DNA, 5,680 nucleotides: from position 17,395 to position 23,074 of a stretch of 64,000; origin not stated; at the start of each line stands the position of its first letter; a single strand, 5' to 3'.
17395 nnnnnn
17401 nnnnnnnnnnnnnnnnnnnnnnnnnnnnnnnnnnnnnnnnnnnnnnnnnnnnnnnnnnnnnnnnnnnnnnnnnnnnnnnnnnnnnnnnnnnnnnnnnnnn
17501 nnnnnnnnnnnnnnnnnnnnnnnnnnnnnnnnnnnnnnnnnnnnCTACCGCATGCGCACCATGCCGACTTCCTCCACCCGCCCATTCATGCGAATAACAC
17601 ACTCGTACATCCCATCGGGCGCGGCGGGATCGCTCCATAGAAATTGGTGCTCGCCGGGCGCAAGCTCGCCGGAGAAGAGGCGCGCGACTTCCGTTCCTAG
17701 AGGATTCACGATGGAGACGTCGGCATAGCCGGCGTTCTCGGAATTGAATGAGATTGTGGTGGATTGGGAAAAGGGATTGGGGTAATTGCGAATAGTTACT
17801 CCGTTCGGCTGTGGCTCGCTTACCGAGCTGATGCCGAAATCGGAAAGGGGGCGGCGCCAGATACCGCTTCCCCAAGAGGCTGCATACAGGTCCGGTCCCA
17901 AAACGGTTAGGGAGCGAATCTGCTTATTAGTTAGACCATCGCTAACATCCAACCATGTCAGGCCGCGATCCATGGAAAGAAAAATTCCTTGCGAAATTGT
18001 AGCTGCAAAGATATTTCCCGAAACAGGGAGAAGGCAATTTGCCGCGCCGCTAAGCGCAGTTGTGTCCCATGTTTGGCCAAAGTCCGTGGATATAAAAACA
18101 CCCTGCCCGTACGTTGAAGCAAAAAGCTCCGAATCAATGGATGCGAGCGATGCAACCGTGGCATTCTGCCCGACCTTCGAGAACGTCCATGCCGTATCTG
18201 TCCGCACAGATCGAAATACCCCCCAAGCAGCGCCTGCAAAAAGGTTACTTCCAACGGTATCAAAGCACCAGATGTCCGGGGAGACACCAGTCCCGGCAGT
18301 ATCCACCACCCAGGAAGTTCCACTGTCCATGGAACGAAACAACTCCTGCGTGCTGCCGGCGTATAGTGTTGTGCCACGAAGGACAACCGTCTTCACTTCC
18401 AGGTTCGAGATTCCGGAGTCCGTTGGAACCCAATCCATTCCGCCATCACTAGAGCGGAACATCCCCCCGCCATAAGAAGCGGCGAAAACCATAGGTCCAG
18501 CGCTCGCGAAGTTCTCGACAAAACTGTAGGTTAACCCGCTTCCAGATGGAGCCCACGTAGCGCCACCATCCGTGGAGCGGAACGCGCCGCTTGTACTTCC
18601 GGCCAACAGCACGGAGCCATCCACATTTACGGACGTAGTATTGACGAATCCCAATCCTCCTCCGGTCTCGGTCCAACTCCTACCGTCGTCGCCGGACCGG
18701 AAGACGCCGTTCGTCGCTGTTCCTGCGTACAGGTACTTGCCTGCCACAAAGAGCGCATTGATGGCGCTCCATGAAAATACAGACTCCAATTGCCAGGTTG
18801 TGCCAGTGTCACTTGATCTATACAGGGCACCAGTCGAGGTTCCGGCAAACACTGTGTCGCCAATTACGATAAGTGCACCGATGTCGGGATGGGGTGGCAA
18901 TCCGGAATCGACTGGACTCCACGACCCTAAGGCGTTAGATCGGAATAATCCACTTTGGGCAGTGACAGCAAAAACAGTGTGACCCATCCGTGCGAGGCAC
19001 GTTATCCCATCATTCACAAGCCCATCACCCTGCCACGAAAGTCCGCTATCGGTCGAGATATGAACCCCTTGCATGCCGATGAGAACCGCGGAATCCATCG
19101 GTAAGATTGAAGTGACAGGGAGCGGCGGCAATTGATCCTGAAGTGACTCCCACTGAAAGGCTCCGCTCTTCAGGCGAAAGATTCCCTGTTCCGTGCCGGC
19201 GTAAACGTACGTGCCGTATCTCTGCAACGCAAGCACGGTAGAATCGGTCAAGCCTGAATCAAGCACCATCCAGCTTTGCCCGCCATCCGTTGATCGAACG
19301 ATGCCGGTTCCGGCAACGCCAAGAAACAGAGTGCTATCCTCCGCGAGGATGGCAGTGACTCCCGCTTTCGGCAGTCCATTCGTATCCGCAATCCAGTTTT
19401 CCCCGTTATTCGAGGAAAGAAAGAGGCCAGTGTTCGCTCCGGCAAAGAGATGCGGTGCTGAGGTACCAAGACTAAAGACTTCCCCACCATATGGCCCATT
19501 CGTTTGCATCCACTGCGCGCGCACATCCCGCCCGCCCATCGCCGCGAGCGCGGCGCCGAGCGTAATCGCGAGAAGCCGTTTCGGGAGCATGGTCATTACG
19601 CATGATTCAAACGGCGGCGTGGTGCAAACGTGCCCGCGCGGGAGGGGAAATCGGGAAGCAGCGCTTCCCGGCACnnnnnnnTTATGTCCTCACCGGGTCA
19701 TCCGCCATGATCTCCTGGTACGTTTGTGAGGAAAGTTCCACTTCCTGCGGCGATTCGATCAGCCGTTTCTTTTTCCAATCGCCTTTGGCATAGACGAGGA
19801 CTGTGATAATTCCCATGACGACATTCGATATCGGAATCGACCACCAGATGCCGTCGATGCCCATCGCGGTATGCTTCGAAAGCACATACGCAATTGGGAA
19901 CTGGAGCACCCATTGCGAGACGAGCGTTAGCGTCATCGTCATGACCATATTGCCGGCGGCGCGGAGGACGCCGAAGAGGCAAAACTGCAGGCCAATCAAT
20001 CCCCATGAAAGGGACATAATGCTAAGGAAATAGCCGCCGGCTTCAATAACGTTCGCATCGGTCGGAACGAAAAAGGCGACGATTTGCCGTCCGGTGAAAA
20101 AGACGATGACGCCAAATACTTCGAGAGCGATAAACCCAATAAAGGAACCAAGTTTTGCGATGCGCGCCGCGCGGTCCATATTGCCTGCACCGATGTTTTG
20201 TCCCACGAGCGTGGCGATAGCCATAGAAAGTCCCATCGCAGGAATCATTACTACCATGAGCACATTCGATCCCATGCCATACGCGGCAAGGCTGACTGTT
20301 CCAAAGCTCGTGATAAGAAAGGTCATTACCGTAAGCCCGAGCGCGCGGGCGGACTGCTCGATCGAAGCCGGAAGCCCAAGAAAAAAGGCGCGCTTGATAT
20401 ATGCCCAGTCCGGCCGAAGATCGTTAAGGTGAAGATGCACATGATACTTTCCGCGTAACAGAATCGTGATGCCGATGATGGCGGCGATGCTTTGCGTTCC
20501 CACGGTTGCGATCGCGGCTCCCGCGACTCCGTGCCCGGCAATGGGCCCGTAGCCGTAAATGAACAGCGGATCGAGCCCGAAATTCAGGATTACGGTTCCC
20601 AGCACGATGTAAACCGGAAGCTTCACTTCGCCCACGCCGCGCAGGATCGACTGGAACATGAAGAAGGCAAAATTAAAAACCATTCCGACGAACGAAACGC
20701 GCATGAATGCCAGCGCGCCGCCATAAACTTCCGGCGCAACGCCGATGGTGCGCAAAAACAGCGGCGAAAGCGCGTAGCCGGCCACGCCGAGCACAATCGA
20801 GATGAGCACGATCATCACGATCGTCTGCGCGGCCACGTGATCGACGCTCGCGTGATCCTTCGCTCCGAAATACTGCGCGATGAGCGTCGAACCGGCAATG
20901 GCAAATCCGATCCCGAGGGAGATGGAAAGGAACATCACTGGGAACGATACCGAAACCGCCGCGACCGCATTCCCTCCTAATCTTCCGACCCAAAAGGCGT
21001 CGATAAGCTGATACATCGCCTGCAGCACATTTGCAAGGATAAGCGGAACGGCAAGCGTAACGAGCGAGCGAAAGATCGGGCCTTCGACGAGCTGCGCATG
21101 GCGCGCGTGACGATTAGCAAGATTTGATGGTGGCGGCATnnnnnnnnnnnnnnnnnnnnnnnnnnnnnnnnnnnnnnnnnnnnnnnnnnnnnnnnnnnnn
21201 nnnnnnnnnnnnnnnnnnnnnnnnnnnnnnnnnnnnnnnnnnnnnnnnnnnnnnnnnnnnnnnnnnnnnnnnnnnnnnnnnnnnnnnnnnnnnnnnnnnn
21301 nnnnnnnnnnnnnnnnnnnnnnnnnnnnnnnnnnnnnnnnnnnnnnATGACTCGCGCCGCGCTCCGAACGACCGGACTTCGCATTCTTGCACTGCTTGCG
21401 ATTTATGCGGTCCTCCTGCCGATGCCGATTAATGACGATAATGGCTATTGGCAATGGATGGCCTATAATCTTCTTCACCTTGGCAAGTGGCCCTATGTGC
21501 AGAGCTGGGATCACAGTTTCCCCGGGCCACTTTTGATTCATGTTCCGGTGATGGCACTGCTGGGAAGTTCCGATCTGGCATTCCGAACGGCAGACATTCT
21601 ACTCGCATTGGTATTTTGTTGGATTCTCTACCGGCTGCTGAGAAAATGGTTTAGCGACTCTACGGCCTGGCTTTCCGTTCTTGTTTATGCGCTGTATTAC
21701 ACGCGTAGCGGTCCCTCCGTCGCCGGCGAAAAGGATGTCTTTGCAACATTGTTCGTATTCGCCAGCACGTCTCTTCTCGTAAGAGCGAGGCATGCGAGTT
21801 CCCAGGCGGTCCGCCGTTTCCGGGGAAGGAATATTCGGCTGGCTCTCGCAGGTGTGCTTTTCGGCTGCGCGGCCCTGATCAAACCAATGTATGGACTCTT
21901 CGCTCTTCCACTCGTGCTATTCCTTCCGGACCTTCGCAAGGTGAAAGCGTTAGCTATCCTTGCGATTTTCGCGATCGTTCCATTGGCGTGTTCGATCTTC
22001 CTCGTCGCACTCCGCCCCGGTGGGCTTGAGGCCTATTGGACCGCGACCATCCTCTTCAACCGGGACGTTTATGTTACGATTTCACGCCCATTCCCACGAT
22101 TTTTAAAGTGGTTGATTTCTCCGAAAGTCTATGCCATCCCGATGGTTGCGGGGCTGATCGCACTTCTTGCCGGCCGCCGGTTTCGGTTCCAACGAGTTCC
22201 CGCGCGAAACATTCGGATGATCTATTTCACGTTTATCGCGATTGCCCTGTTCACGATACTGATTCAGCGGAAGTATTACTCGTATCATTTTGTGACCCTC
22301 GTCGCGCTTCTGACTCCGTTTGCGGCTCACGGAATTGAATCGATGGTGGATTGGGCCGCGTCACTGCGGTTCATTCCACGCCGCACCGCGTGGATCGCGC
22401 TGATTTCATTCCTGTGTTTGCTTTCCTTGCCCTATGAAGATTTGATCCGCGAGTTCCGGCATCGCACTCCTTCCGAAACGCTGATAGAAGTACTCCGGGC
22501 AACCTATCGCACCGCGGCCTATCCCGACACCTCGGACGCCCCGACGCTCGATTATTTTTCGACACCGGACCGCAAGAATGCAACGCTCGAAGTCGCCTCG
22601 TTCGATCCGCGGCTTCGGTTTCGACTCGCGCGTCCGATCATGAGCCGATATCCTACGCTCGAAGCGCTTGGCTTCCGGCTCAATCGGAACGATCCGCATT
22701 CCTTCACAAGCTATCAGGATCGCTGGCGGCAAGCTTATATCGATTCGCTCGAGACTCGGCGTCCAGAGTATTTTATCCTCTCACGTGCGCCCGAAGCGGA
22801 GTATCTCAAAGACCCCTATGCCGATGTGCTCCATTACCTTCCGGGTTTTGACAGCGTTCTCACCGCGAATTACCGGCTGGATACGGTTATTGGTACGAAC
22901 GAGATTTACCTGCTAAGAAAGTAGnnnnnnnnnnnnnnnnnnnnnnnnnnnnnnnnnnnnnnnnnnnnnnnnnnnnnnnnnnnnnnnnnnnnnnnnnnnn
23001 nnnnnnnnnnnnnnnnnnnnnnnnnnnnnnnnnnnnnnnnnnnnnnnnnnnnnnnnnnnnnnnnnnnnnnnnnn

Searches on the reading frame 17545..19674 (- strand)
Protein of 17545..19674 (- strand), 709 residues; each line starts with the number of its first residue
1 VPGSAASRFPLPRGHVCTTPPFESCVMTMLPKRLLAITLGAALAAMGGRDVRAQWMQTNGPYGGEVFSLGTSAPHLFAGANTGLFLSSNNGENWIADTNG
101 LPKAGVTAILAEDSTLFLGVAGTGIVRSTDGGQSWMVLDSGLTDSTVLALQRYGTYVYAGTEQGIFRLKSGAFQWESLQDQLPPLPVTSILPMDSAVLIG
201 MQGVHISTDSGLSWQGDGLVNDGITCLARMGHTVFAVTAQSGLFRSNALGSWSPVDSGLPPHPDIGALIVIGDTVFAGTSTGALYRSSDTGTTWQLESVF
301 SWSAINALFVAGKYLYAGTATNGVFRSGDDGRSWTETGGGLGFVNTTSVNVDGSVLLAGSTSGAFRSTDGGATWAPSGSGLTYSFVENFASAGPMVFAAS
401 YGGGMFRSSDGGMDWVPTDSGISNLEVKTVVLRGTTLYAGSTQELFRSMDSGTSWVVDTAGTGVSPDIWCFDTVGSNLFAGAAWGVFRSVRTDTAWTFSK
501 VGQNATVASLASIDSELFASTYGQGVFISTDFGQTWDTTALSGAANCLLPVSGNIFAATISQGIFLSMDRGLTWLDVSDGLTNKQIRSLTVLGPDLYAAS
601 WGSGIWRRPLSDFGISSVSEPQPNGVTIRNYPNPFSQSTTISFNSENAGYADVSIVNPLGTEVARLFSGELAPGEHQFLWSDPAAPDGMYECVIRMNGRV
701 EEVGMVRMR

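Call 61: search_protein_families(library=pfam, proteins=[window:17545-19674:-], max_evalue=0.00001)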
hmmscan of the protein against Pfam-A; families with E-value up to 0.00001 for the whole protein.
window:17545-19674:- (709 aa): 3 families
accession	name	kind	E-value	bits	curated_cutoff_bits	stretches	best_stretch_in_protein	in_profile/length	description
PF19755.4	DUF6242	-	6.4e-10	39.7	29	0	272-334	152-217/217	Domain of unknown function (DUF6242)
PF02012.26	BNR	-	7.7e-08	31.6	27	0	527-537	1-11/12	BNR/Asp-box repeat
PF15902.12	Sortilin-Vps10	-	1.2e-07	31.3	33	0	283-337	2-60/446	Sortilin, neurotensin receptor 3,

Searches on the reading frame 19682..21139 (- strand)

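Call 61: search_protein_families(library=pfam, proteins=[window:19682-21139:-], max_evalue=0.00001)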
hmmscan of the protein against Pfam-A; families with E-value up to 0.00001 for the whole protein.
window:19682-21139:- (485 aa): 1 family
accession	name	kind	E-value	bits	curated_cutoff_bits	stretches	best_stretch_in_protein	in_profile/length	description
PF01554.23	MatE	-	9.5e-61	204.6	24.9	2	32-191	1-160/161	MatE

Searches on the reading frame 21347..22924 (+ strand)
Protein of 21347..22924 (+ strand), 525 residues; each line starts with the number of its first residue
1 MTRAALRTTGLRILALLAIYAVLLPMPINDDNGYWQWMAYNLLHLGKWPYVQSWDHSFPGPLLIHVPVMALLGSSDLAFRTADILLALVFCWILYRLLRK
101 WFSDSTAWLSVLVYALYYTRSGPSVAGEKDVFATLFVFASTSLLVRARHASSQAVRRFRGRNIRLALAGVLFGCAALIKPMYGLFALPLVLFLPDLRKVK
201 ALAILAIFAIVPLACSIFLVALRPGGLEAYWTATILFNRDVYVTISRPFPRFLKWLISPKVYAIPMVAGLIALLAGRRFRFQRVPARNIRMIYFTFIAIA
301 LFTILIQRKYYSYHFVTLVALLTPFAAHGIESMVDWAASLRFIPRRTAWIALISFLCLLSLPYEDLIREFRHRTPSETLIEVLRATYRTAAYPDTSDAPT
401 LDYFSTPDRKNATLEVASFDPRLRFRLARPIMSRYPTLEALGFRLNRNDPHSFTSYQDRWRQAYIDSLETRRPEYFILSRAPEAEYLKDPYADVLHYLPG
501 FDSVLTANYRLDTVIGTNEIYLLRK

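Call 61: search_protein_families(library=pfam, proteins=[window:21347-22924:+], max_evalue=0.00001)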
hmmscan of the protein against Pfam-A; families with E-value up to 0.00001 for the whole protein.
window:21347-22924:+ (525 aa): 1 family
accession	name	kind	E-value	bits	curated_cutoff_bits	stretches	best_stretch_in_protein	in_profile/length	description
PF13231.12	PMT_2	-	3.2e-11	44.1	26.1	1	68-194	13-130/160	Dolichyl-phosphate-mannose-protein mannosyltransferase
